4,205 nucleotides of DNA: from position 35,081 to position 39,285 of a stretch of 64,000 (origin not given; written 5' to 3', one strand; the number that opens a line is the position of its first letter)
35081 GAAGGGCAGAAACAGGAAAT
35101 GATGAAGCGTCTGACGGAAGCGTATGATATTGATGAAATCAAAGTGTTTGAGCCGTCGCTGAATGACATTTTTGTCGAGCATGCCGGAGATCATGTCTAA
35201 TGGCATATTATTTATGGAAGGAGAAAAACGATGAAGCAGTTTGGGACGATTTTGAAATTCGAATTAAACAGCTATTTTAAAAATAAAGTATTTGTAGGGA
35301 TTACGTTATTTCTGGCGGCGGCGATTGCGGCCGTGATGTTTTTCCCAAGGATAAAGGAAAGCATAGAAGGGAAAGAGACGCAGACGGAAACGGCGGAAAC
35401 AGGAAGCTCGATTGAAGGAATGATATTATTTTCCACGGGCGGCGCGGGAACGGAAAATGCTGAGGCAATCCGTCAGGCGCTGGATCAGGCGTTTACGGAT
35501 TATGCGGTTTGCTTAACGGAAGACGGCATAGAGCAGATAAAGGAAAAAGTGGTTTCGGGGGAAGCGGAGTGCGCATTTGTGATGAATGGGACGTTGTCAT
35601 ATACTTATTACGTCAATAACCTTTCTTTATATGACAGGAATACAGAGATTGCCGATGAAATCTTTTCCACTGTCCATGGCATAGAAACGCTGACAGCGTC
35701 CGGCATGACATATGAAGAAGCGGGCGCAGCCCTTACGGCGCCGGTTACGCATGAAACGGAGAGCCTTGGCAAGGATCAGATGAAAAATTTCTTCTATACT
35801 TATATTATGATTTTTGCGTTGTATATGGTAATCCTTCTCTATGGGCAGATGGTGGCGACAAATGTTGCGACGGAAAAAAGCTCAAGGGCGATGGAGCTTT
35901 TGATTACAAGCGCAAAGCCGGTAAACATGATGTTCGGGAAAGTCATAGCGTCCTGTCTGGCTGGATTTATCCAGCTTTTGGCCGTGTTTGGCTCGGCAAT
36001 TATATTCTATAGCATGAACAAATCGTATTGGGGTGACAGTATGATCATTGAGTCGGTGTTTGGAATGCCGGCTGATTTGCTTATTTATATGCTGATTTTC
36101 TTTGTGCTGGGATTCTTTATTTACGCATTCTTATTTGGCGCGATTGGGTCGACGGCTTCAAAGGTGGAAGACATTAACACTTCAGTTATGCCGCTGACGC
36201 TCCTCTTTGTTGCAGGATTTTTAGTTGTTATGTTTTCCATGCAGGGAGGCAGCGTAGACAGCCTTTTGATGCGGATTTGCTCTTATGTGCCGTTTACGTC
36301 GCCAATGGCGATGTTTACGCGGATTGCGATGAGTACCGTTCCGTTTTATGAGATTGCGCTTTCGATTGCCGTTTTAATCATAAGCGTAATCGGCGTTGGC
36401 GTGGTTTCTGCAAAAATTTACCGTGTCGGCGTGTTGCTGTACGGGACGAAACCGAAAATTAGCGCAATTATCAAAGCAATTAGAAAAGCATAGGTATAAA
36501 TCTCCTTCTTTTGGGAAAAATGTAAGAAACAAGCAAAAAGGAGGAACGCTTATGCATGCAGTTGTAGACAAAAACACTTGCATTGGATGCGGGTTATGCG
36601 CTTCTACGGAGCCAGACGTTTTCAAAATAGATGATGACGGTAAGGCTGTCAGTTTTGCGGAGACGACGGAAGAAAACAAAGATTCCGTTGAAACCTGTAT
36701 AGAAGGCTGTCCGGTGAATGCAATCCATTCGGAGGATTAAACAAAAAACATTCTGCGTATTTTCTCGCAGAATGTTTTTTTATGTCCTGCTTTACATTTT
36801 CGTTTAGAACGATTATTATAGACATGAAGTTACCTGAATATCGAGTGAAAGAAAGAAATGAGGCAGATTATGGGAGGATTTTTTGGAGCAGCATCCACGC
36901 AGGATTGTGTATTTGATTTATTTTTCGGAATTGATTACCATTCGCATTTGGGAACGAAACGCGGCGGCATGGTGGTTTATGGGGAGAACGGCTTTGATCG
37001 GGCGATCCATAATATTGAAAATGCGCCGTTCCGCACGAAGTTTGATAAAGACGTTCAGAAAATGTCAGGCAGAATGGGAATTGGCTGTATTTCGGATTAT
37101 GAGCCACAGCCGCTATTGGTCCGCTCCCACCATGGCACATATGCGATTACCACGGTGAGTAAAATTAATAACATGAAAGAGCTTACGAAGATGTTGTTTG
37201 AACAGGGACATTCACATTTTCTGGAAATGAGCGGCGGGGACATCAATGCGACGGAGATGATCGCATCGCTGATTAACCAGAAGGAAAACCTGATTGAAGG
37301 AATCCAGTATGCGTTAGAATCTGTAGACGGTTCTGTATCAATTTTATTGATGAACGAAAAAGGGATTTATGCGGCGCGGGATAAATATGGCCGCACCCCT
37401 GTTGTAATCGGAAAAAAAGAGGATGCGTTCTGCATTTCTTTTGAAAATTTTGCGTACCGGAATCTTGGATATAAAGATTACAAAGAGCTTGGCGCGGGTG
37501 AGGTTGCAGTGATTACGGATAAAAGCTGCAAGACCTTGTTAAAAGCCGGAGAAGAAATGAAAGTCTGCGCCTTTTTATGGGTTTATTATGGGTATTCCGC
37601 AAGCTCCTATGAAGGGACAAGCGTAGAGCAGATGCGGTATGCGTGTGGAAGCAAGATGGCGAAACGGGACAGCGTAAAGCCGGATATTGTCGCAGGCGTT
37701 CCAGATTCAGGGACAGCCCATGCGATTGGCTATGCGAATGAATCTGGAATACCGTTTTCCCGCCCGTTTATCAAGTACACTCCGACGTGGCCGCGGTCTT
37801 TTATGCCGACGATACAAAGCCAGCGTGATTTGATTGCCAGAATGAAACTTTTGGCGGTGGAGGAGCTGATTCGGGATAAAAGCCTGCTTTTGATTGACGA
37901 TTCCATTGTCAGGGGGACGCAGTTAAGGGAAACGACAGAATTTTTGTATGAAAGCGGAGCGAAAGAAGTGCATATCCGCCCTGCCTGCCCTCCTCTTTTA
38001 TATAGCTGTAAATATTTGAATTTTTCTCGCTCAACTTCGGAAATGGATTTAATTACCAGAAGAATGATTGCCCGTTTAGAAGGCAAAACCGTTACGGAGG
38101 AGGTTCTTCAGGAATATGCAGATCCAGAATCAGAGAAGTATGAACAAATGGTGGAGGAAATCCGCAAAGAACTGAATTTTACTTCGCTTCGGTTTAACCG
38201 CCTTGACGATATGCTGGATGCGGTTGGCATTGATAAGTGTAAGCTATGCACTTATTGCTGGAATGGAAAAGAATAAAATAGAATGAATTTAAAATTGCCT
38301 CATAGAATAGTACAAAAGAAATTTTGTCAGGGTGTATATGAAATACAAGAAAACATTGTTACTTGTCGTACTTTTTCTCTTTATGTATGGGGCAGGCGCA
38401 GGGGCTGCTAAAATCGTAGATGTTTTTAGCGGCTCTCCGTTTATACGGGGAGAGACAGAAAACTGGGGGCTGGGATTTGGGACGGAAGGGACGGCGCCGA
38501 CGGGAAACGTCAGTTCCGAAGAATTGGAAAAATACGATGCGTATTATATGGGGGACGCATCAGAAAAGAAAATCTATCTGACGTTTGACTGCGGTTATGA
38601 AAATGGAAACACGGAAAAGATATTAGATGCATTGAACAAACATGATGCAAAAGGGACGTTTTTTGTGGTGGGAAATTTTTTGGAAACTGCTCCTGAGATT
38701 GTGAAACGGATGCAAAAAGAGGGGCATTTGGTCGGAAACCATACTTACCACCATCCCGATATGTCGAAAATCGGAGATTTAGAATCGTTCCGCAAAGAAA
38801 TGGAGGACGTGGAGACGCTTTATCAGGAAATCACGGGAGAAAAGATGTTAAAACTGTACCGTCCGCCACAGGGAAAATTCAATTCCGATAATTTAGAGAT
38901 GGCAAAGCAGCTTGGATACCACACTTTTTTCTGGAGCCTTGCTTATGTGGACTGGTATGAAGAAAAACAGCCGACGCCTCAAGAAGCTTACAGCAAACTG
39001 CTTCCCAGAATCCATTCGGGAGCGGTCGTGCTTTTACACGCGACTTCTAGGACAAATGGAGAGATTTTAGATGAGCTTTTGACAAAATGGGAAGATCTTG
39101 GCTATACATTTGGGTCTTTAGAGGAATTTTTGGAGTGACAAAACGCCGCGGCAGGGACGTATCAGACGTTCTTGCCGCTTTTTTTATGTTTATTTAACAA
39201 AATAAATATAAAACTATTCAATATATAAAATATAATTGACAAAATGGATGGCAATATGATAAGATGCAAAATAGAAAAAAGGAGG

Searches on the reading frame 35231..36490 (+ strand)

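Call 45: search_protein_families(library=pfam, proteins=[window:35231-36490:+], max_evalue=0.00001)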
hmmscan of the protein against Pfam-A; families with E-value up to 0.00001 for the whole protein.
window:35231-36490:+ (420 aa): 1 family
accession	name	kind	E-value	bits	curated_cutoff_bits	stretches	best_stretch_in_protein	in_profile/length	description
PF12698.13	ABC2_membrane_3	-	1.7e-38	133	31.6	1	21-394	3-346/347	ABC-2 family transporter protein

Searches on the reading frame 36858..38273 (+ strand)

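Call 9: search_protein_families(library=pfam, proteins=[window:36858-38273:+], max_evalue=0.001)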
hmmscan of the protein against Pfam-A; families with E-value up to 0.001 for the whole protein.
window:36858-38273:+ (472 aa): 2 families
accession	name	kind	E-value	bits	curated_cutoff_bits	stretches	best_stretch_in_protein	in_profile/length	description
PF13537.11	GATase_7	-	2.9e-09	37.4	25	1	79-193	9-114/123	Glutamine amidotransferase domain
PF00156.33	Pribosyltran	-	4.3e-05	23.3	26.3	1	272-373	27-120/158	Phosphoribosyl transferase domain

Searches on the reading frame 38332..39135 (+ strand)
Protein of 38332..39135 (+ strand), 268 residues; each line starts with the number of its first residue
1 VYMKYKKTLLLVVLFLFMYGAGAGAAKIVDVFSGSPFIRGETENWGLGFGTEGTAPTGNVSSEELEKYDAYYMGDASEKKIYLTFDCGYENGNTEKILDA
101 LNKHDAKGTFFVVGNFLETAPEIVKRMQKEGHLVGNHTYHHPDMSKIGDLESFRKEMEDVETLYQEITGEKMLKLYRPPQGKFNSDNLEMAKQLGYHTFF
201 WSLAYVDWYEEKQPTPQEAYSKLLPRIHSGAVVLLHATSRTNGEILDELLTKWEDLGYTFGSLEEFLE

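Call 9: search_protein_families(library=pfam, proteins=[window:38332-39135:+], max_evalue=0.001)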
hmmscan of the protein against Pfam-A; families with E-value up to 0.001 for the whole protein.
window:38332-39135:+ (268 aa): 1 family
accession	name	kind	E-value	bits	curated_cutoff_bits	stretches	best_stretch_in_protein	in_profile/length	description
PF01522.26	Polysacc_deac_1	-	1.6e-36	125.5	23.1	1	75-198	3-123/124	Polysaccharide deacetylase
